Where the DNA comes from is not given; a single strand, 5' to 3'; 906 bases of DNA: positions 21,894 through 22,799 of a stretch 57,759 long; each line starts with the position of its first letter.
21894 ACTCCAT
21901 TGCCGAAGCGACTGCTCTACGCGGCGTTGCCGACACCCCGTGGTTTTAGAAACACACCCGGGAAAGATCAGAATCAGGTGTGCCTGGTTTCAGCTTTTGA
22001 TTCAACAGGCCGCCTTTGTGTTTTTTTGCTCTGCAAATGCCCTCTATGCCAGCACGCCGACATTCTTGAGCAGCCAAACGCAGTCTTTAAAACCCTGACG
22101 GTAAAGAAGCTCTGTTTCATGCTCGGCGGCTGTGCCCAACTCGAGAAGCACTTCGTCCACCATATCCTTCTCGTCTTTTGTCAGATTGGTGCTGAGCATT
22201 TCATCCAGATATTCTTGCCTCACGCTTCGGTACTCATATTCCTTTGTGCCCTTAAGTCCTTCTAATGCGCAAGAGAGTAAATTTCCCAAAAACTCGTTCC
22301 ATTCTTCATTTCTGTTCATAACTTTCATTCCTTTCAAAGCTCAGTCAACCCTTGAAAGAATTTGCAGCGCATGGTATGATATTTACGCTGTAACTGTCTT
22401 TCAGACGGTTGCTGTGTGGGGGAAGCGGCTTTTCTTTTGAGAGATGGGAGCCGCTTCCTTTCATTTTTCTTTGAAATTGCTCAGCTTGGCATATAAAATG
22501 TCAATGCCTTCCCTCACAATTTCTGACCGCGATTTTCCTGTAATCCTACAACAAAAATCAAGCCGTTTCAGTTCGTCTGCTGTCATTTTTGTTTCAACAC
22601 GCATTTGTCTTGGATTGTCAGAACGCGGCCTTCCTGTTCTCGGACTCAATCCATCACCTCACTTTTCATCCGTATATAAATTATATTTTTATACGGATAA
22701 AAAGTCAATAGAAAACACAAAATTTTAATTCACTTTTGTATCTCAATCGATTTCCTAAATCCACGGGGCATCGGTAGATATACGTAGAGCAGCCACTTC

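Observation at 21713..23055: AT-richer two-gene cassette bracketed by ~235/300-bp imperfect inverted repeats, wedged between the topoisomerase A gene and the marR promoter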

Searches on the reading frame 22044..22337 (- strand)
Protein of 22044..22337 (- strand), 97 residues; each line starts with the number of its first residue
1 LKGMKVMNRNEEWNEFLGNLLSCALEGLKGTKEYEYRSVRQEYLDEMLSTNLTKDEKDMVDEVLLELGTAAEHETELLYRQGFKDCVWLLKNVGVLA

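Call 13: search_protein_families(library=pfam, proteins=[window:22044-22337:-], max_evalue=0.1)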
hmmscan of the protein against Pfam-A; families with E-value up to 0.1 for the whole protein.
window:22044-22337:- (97 aa): 2 families
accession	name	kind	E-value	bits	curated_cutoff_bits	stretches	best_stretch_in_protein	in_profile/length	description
PF12685.13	SpoIIIAH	-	0.022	15.1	30.6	1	37-92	95-154/191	SpoIIIAH-like protein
PF20648.2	DUF6809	-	0.045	15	27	1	31-88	23-80/85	Family of unknown function (DUF6809)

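Call 14: search_protein_families(library=phrogs, proteins=[window:22044-22337:-], max_evalue=0.1)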
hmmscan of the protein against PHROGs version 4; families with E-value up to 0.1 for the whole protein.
window:22044-22337:- (97 aa): 1 family
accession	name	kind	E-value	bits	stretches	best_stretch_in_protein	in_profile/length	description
phrog_28204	-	unknown function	2e-05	25.8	1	11-94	6-93/95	-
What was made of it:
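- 22044..22319 (-): Gene for a 91-aa acidic three-helix protein, weakly DUF6809-like. Function unknown. Pfam DUF6809 E = 0.045; phrog_28204 E = 2e-5 (calls 13, 14).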

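Call 17: find_encoding_contigs(protein=window:22044-22337:-, flank=5000, max_places=10)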
Protein window:22044-22337:- (97 aa): no gene with exactly this product is on record in the collection.

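Call 18: find_homologous_proteins(query=window:22044-22319:-, max_evalue=0.001)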
Query window:22044-22319:- (91 aa): 60 proteins with E <= 0.001 among 61 candidates.
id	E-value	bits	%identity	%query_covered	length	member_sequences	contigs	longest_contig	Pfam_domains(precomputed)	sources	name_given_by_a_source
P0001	2.0e-53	196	100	100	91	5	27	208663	-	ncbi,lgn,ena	-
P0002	2.1e-40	154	76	100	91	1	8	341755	-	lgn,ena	-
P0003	3.5e-40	154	77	100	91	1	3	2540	-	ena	-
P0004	5.2e-40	153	74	100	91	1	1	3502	-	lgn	-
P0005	7.4e-40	152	75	100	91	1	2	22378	-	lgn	-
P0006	2.8e-39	151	78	100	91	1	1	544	-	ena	-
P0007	4.6e-39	150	71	100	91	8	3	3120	-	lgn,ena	-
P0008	8.8e-39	149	77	100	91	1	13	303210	-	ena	-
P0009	1.4e-38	148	75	100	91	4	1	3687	-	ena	-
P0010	2.0e-38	148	71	100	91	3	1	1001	-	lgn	-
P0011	2.1e-38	148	74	100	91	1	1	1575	-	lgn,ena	-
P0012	5.0e-38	147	75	100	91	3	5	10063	-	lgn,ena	-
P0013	1.1e-37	146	76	100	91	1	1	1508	-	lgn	-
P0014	1.2e-37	145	73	100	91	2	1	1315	-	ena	-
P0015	1.3e-37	145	77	100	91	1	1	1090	-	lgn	-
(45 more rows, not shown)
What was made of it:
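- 22044..22319 (-): 60 homologues, nearly all 91 aa (call 18).
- Tried and rejected: The true product is 91 aa (calls 17, 18).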

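Call 20: find_encoding_contigs(protein=P0001, flank=4000, max_places=10)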
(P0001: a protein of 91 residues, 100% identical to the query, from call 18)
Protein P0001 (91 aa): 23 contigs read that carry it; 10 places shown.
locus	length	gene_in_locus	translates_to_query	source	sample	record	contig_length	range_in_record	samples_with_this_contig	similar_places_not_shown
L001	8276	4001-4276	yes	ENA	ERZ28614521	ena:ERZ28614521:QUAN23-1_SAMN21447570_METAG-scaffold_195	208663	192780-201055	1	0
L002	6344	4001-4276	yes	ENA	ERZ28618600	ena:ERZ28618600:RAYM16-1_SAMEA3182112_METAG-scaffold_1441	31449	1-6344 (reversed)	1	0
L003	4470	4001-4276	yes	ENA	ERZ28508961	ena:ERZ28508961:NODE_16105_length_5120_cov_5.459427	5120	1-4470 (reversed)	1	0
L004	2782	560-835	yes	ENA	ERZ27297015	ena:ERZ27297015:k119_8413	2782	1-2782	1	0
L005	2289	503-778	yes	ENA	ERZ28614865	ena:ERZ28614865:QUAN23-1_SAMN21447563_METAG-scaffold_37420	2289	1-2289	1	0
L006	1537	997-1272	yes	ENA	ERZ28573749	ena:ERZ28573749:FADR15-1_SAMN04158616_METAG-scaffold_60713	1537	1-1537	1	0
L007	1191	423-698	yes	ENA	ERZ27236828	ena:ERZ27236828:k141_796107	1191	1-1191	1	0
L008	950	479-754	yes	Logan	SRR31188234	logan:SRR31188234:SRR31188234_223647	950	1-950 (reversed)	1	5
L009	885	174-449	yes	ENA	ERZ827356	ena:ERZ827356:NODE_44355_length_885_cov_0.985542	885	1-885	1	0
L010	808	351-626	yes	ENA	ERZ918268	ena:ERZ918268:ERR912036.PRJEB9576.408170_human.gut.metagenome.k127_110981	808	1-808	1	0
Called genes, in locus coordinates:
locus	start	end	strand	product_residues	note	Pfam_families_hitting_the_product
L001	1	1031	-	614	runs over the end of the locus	PF00664:ABC_membrane, PF02463:SMC_N (faint), PF00005:ABC_tran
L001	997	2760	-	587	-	PF00664:ABC_membrane, PF00005:ABC_tran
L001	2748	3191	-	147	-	PF12802:MarR_2, PF01047:MarR, PF09339:HTH_IclR (weak), PF13601:HTH_34 (weak)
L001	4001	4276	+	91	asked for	-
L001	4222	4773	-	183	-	-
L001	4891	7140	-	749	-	PF00521:DNA_topoisoIV, PF03989:DNA_gyraseA_C (faint)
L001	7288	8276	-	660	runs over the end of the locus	PF02518:HATPase_c (weak), PF00204:DNA_gyraseB, PF01751:Toprim, PF00986:DNA_gyraseB_C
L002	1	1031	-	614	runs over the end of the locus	PF00664:ABC_membrane, PF02463:SMC_N (faint), PF00005:ABC_tran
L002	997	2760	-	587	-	PF00664:ABC_membrane, PF00005:ABC_tran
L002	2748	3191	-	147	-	PF12802:MarR_2, PF01047:MarR, PF09339:HTH_IclR (weak), PF13601:HTH_34 (weak)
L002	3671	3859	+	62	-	-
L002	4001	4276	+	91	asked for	-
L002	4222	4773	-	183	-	-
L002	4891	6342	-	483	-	?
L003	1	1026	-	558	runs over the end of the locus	?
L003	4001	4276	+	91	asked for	-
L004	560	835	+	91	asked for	-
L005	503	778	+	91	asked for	-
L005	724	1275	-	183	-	-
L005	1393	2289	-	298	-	?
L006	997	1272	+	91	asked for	-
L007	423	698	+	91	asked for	-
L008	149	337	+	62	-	-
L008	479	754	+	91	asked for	-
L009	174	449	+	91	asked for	-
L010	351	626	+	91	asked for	-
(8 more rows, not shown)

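Call 21: find_encoding_contigs(protein=P0002, flank=4000, max_places=6)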
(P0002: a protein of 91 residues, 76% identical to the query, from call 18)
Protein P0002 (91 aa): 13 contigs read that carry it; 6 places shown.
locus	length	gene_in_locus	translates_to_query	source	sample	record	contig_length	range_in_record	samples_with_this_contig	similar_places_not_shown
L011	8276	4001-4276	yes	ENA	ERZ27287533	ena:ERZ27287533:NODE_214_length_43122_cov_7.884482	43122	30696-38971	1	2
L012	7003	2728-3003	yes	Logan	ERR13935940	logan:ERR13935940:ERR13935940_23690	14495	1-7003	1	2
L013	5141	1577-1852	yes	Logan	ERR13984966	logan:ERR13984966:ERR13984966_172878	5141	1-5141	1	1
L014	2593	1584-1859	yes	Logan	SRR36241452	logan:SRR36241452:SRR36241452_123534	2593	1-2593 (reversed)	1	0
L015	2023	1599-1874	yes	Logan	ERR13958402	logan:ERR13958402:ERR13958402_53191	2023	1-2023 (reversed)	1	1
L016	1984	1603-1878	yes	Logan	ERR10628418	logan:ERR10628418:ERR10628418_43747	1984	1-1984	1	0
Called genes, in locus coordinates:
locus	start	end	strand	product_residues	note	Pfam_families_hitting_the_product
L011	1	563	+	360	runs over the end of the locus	PF14657:Arm-DNA-bind_4, PF14659:Phage_int_SAM_3, PF00589:Phage_integrase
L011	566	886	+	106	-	PF21983:NikA-like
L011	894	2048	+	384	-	PF13481:AAA_25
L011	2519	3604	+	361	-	PF01076:Mob_Pre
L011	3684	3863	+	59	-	-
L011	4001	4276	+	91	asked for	-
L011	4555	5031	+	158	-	PF03852:Vsr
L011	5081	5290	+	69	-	PF13443:HTH_26 (weak)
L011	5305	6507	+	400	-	PF00145:DNA_methylase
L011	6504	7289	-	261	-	PF09520:HinfI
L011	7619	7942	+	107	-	PF14198:TnpV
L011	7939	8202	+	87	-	PF20648:DUF6809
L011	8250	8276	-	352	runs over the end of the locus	-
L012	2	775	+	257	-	?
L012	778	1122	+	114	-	-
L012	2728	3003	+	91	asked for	-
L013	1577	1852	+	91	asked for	-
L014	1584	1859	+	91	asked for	-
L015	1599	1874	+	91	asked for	-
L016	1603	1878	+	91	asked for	-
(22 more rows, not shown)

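Call 22: find_encoding_contigs(protein=P0008, flank=4000, max_places=6)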
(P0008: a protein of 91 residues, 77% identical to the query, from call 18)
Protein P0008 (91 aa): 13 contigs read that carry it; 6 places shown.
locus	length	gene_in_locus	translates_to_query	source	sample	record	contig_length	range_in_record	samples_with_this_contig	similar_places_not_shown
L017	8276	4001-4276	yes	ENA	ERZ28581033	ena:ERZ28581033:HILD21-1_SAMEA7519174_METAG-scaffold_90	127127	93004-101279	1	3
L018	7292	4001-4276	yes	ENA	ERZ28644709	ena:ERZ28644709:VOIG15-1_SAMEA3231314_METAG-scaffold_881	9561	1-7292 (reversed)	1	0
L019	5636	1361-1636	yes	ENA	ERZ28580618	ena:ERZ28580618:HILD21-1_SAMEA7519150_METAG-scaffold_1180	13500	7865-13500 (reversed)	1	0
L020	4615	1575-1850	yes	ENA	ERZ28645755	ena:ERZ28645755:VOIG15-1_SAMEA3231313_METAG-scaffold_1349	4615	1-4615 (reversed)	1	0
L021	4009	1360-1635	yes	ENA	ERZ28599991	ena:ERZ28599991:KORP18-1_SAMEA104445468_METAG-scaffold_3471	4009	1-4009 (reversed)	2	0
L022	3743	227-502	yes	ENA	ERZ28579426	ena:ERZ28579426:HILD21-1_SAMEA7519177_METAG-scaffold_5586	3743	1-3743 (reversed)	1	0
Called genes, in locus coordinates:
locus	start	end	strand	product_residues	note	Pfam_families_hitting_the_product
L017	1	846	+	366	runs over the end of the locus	PF14657:Arm-DNA-bind_4, PF14659:Phage_int_SAM_3, PF00589:Phage_integrase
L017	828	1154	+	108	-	PF21983:NikA-like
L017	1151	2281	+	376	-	PF13481:AAA_25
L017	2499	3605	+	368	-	PF01076:Mob_Pre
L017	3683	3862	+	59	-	-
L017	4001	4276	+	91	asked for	-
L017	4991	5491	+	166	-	PF08937:ThsB_TIR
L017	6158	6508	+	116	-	PF20648:DUF6809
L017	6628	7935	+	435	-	PF00117:GATase, PF02540:NAD_synthase (weak), PF00958:GMP_synt_C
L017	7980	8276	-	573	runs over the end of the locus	PF03193:RsgA_GTPase, PF00005:ABC_tran (weak), PF01926:MMR_HSR1, PF12647:RNHCP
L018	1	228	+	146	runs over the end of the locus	-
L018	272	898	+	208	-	PF00589:Phage_integrase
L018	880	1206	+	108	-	PF21983:NikA-like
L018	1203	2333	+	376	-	PF13481:AAA_25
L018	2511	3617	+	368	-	PF01076:Mob_Pre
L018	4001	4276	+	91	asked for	-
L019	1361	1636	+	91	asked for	-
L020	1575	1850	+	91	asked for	-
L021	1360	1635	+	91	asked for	-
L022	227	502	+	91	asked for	-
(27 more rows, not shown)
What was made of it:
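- On Integrative mobilizable element: Homologous full elements (L011, L017) carry Int, NikA-like, AAA_25 and Mob_Pre (calls 21, 22).
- Homologues P0002 and P0008 (76-77% identity) lie in Int - NikA-like - AAA_25 - Mob_Pre - RHH(59 aa) - 91 aa - cargo (restriction-modification or ThsB) - TnpV/DUF6809 (calls 18, 21, 22).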

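Call 44: find_encoding_contigs(protein=P0071, flank=5000, max_places=6)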
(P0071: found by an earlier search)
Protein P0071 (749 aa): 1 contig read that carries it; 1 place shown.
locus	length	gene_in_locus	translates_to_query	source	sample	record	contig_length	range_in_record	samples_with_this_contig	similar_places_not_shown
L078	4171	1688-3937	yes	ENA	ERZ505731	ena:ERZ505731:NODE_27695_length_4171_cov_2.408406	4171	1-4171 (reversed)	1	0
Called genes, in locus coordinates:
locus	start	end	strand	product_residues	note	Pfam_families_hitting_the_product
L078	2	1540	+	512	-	?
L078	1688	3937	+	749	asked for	PF00521:DNA_topoisoIV, PF03989:DNA_gyraseA_C (faint)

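Call 45: find_encoding_contigs(protein=P0076, flank=5000, max_places=6)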
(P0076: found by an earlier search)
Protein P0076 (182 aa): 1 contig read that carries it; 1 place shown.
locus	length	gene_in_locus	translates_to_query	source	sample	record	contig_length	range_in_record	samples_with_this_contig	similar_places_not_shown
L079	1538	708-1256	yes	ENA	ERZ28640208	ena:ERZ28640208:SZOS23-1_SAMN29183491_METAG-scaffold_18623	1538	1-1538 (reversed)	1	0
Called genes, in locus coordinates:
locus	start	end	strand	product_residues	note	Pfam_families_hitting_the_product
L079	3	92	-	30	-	?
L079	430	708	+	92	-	-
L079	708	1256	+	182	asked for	-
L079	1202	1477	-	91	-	-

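Call 63: search_protein_families(library=padloc, proteins=[window:22044-22319:-], max_evalue=0.1)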
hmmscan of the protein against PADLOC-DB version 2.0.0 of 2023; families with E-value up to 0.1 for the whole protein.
window:22044-22319:- (91 aa): 0 families

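Call 64: search_solved_structures(query=A4, max_evalue=1)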
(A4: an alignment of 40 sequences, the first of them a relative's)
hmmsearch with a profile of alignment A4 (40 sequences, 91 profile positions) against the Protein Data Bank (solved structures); distinct sequences matched with E-value up to 1: 1.
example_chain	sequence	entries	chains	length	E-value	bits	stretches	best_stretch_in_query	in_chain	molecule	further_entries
2c5z_A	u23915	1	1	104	0.078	16.5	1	4-49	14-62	SET DOMAIN PROTEIN 2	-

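Call 70: predict_structure(alignment_id=A4)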
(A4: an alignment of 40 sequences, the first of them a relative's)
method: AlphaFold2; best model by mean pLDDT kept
length: 91 residues; sequences in the alignment: 40
mean_pLDDT: 86.7   pTM: 0.62
mean pLDDT of the five models: 86.7, 84.9, 83.6, 83.5, 74.9
residues with pLDDT >= 90: 44; 70-90: 46; 50-70: 1; < 50: 0
segments of 3 or more residues with pLDDT < 50: none
pLDDT, mean of each block of 10 residues (from residue 1): 88 93 91 84 75 79 88 92 91 76
secondary structure, 60 per line:
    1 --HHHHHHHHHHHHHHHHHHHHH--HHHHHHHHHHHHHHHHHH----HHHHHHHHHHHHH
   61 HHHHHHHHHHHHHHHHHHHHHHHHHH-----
elements in order: H3-23 H26-43 H48-86
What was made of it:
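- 22044..22319 (-): AlphaFold2 mean pLDDT 86.7, three helices (call 70).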

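Call 72: fold_search(model_id=the predicted structure, library=pdb)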
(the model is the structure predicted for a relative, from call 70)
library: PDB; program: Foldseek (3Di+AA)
matches with E <= 10: 30; with E <= 0.001: 0
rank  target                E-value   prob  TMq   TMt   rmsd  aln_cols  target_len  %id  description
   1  5i6f_B                1.7e+00  0.11  0.33  0.05   6.0        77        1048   23  Crystal structure of C-terminal variant 1 of Chaetomium thermophilum acetyl-CoA carboxylase (released 2016-04-20)
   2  5i6f_A                2.9e+00  0.08  0.33  0.05   6.0        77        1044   23  Crystal structure of C-terminal variant 1 of Chaetomium thermophilum acetyl-CoA carboxylase (released 2016-04-20)
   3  6dkm_B                3.1e+00  0.14  0.40  0.47   6.0        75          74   20  DHD131 (released 2018-12-19)
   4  5i6g_B                3.1e+00  0.08  0.33  0.05   6.0        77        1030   23  Crystal structure of C-terminal variant 2 of Chaetomium thermophilum acetyl-CoA carboxylase (released 2016-04-20)
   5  6koo_D                4.0e+00  0.11  0.44  0.05   6.1        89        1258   17  Mycobacterium tuberculosis initial transcription complex comprising sigma H and 5'-OH RNA of 7 nt (released 2020-03-11)
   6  3fx7_A                4.0e+00  0.08  0.36  0.38   8.4        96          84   16  Crystal structure of hypothetical protein of HP0062 from Helicobacter pylori (released 2009-09-01)
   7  7n1k                  4.7e+00  0.09  0.30  0.39  13.5        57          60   16  Crystal structure of a de novo-designed mini-protein targeting FGFR (released 2022-04-06)
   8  7n1j_B                5.0e+00  0.08  0.28  0.36  14.8        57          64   16  Crystal structure of FGFR4 domain 3 in complex with a de novo-designed mini-binder (released 2022-04-06)
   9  5i6i_B                5.0e+00  0.06  0.32  0.04   5.9        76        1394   24  Crystal structure of a dBCCP-variant of Chaetomium thermophilum acetyl-CoA carboxylase (released 2016-04-20)
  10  7rpr_A                5.4e+00  0.09  0.37  0.26   7.4        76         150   21  Borrelia miyamotoi FbpA complement inhibitory domain (released 2022-04-27)
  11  9ihh_A                5.7e+00  0.09  0.43  0.42   7.0        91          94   16  Ex vivo spore-silk A-ENA fibers (released 2026-03-04)
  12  9clb_D                5.7e+00  0.09  0.41  0.36   5.5        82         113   22  Crystal structure of Bak bound to the inhibitory aBAK (released 2025-07-16)
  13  5i6g_A                5.7e+00  0.06  0.33  0.05   6.0        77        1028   23  Crystal structure of C-terminal variant 2 of Chaetomium thermophilum acetyl-CoA carboxylase (released 2016-04-20)
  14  2b4j_C                5.7e+00  0.04  0.28  0.30  14.5        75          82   15  Structural basis for the recognition between HIV-1 integrase and LEDGF/p75 (released 2005-10-25)
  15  1z8u_C                6.2e+00  0.03  0.25  0.25  13.7        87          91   16  Crystal structure of oxidized alpha hemoglobin bound to AHSP (released 2005-06-14)
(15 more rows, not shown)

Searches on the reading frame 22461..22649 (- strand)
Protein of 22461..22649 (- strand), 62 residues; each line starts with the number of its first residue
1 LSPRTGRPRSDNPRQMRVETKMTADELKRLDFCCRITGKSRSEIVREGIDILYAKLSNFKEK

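Call 13: search_protein_families(library=pfam, proteins=[window:22461-22649:-], max_evalue=0.1)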
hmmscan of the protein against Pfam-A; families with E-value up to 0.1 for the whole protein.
window:22461-22649:- (62 aa): 2 families
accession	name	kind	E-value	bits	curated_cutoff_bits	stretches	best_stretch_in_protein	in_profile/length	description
PF01402.27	RHH_1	-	0.0008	19.7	20.5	1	21-47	5-31/39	Ribbon-helix-helix protein, copG family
PF23899.1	SU10_portal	-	0.048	12.5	30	1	13-51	198-234/593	Phage SU10 portal protein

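Call 14: search_protein_families(library=phrogs, proteins=[window:22461-22649:-], max_evalue=0.1)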
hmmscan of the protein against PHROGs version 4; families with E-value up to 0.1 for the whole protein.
window:22461-22649:- (62 aa): 2 families
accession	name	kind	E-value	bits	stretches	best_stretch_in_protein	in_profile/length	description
phrog_876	-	transcription regulation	2.6e-12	47.8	1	1-58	54-110/239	transcriptional repressor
phrog_2088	-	unknown function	0.046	14.6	1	34-58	12-36/67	-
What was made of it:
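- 22461..22649 (-): Gene for a 62-aa ribbon-helix-helix (CopG-type) repressor. Pfam RHH_1 E = 8e-4; phrog_876 'transcriptional repressor' E = 2.6e-12 (calls 13, 14).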

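Call 63: search_protein_families(library=padloc, proteins=[window:22461-22649:-], max_evalue=0.1)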
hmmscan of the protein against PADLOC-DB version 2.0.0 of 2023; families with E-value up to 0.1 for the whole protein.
window:22461-22649:- (62 aa): 1 family
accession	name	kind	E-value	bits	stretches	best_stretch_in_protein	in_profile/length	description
PDLC02022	Cas10_Id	-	0.014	11.7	1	18-58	99-139/750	-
